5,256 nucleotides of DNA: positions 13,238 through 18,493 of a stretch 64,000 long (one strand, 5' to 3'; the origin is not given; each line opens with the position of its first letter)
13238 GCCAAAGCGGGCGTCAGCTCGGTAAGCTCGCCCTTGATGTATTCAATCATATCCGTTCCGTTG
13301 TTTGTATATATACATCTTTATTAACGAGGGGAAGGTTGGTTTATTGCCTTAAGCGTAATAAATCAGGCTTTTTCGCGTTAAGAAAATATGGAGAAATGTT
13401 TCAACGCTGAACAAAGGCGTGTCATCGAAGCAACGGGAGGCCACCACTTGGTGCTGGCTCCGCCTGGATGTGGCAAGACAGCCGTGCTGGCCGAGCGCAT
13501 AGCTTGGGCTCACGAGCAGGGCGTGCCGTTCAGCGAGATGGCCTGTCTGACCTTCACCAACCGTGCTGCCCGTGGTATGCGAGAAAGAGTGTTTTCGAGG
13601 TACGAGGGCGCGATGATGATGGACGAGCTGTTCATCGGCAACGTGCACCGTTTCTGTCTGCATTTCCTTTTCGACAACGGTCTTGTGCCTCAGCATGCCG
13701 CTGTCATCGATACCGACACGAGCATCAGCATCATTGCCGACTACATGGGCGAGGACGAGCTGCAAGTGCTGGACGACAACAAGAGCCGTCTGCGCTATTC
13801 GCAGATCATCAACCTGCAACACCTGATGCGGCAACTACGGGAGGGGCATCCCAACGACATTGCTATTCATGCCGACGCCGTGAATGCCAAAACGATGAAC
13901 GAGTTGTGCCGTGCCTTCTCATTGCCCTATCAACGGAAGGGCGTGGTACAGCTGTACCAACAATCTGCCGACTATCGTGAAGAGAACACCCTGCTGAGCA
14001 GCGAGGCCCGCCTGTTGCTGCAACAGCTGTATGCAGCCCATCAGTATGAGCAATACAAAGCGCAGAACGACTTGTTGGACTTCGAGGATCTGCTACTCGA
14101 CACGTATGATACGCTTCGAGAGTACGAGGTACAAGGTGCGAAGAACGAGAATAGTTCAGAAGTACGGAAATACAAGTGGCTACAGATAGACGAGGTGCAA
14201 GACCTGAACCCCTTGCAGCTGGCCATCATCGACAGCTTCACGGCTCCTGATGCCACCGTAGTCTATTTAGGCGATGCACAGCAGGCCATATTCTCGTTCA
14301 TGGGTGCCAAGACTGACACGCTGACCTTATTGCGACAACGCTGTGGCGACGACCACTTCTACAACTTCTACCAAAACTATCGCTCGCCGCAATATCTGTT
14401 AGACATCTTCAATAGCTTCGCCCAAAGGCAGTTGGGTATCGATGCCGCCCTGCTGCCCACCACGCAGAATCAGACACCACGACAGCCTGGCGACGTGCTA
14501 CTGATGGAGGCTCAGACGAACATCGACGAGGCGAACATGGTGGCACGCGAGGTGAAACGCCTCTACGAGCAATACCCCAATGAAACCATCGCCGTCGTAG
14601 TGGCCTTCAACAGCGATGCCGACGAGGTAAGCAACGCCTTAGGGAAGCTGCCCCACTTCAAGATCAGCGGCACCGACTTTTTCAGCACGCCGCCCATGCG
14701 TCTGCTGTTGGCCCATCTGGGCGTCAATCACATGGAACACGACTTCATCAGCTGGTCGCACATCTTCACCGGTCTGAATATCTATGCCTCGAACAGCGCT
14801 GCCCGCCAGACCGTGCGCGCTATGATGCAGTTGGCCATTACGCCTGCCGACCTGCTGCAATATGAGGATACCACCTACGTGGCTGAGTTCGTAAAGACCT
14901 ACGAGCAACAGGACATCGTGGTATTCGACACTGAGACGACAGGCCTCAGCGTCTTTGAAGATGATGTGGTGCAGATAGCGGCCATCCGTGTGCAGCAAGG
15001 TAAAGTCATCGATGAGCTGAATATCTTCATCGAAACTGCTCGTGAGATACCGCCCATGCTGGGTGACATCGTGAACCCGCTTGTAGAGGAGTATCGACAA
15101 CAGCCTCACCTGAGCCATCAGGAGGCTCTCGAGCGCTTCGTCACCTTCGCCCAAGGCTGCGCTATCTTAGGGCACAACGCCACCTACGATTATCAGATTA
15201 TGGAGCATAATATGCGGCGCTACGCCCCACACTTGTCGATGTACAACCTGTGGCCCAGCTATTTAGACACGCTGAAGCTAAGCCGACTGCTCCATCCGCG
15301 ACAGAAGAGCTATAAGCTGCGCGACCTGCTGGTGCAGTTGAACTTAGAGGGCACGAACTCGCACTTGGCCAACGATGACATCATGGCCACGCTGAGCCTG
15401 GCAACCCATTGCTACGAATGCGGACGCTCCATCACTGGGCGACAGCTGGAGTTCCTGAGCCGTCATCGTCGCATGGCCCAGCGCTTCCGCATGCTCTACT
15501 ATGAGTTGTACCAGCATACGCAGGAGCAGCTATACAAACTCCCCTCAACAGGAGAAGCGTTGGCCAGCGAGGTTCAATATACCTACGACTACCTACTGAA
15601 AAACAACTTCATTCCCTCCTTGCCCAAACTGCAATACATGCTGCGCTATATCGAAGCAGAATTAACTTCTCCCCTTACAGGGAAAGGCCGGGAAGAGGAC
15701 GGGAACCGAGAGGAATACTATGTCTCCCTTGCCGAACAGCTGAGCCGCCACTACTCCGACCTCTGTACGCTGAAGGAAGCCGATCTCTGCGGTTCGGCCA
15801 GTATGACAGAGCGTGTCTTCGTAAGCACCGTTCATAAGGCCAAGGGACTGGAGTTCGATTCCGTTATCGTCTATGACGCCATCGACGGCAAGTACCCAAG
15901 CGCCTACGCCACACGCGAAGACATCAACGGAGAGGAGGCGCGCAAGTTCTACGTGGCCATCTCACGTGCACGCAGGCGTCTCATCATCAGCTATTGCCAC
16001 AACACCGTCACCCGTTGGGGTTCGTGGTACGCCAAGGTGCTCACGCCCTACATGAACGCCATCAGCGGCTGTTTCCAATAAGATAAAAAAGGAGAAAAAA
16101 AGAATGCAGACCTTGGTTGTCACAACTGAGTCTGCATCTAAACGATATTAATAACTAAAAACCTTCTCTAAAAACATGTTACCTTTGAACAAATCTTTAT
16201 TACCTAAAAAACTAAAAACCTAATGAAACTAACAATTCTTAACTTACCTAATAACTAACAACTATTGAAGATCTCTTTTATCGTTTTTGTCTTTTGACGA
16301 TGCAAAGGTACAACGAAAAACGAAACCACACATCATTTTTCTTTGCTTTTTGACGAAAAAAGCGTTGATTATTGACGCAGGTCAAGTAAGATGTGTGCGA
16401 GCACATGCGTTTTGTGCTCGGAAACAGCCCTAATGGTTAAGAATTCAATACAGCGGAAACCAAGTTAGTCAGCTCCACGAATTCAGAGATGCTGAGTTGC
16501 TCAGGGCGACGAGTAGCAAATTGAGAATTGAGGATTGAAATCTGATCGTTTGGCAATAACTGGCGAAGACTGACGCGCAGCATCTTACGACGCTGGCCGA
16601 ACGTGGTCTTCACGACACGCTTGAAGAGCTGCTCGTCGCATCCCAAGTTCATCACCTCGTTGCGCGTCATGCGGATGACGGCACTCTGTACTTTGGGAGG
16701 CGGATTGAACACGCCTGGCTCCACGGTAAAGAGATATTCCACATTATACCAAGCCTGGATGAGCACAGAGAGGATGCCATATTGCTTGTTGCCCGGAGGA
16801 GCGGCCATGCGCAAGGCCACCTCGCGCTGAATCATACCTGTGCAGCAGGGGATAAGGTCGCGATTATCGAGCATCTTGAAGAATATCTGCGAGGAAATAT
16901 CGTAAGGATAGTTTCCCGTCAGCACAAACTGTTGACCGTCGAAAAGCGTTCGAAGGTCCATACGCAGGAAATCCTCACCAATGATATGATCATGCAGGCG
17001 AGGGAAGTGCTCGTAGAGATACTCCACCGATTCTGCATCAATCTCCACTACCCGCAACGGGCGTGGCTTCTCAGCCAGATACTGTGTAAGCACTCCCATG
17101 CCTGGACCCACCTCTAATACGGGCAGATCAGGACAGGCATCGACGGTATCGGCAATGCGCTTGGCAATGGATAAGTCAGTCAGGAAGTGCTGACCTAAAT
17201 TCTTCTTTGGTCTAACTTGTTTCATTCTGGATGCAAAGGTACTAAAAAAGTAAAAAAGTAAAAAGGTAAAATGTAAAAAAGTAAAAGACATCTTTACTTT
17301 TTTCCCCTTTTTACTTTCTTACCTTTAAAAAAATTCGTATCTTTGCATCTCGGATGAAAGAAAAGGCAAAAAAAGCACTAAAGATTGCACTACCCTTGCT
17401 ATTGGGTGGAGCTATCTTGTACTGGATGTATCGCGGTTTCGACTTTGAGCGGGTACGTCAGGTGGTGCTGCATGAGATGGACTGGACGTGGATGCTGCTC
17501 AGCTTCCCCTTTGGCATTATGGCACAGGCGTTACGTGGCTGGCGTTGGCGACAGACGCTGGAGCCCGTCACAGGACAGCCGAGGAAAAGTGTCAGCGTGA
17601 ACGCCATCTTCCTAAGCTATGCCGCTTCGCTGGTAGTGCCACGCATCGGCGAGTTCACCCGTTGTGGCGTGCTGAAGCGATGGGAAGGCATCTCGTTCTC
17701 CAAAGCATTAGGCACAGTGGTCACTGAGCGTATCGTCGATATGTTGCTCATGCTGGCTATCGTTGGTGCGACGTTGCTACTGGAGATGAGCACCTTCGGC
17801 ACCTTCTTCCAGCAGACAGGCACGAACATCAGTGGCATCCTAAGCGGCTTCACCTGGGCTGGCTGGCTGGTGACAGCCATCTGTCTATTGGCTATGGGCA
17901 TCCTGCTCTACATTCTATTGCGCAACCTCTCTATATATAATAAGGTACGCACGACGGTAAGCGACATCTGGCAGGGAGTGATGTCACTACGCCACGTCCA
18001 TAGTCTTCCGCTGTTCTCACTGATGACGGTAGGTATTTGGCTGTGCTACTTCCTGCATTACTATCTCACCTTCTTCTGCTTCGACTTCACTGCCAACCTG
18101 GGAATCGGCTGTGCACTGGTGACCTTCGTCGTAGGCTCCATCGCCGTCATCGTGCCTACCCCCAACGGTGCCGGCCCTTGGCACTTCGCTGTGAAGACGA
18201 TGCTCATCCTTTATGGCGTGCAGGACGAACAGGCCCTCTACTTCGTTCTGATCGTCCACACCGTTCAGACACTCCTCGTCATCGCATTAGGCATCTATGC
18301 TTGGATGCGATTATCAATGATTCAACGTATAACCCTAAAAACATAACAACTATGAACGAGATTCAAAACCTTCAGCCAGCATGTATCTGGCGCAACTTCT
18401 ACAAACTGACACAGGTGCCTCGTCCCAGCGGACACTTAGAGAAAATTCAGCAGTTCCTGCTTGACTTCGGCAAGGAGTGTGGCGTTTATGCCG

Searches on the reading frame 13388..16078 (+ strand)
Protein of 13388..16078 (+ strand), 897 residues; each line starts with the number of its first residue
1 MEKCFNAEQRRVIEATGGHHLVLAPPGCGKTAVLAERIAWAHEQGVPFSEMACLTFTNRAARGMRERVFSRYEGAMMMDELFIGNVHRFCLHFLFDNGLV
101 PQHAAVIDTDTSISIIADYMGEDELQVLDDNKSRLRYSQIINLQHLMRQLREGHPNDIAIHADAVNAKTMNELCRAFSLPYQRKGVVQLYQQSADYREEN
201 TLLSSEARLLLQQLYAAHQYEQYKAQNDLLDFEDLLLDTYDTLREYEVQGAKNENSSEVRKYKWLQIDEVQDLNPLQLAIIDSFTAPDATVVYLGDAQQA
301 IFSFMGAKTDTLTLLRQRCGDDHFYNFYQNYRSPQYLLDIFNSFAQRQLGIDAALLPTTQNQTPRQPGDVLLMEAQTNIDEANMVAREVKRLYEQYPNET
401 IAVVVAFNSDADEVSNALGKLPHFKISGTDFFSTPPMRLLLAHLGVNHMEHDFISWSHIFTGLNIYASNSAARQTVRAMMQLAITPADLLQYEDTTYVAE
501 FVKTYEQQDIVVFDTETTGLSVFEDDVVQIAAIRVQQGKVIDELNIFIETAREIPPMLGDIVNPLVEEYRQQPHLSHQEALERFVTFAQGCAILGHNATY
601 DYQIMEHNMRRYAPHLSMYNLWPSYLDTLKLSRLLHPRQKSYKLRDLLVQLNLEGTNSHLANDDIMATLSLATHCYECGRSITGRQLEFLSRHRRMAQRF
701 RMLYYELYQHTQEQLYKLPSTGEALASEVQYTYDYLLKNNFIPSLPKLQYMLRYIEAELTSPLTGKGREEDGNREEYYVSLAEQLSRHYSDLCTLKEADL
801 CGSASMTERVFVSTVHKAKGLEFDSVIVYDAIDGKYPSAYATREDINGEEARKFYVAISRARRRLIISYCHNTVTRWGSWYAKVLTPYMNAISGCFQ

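Call 92: search_protein_families(library=pfam, proteins=[window:13388-16078:+], max_evalue=0.001)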
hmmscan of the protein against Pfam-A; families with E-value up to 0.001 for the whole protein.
window:13388-16078:+ (897 aa): 9 families
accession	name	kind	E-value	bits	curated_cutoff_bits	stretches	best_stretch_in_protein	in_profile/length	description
PF13361.12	UvrD_C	-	2e-61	208.8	25.6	1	325-871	1-349/350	UvrD-like helicase C-terminal domain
PF00580.27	UvrD-helicase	-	5.9e-41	141.4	23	1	6-317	2-268/271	UvrD/REP helicase N-terminal domain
PF00929.31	RNase_T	-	1.8e-19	71.3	24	1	511-670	1-162/164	Exonuclease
PF13245.12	AAA_19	-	9.3e-19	68.4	25.1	1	16-304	10-133/134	AAA domain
PF13538.12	UvrD_C_2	-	5.1e-09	36.3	27.4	1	810-867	2-51/52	UvrD-like helicase C-terminal domain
PF01443.25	Viral_helicase1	-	5.5e-07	30.1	21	0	797-867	167-226/228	Viral superfamily 1 RNA helicase core domain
PF13604.12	AAA_30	-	6.8e-06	26.4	27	0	6-67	3-65/191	AAA domain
PF13087.12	AAA_12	-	3.2e-05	24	27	0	806-867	135-190/195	AAA domain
PF01612.26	DNA_pol_A_exo1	-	0.00043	20.6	23.6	0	494-651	6-127/173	3'-5' exonuclease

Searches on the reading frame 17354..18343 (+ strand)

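Call 92: search_protein_families(library=pfam, proteins=[window:17354-18343:+], max_evalue=0.001)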
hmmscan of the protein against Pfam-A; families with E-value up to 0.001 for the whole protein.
window:17354-18343:+ (330 aa): 1 family
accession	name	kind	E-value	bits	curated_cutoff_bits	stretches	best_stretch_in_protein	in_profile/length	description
PF03706.18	LPG_synthase_TM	-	1.3e-37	130.3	33.4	1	12-313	2-302/302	Lysylphosphatidylglycerol synthase TM region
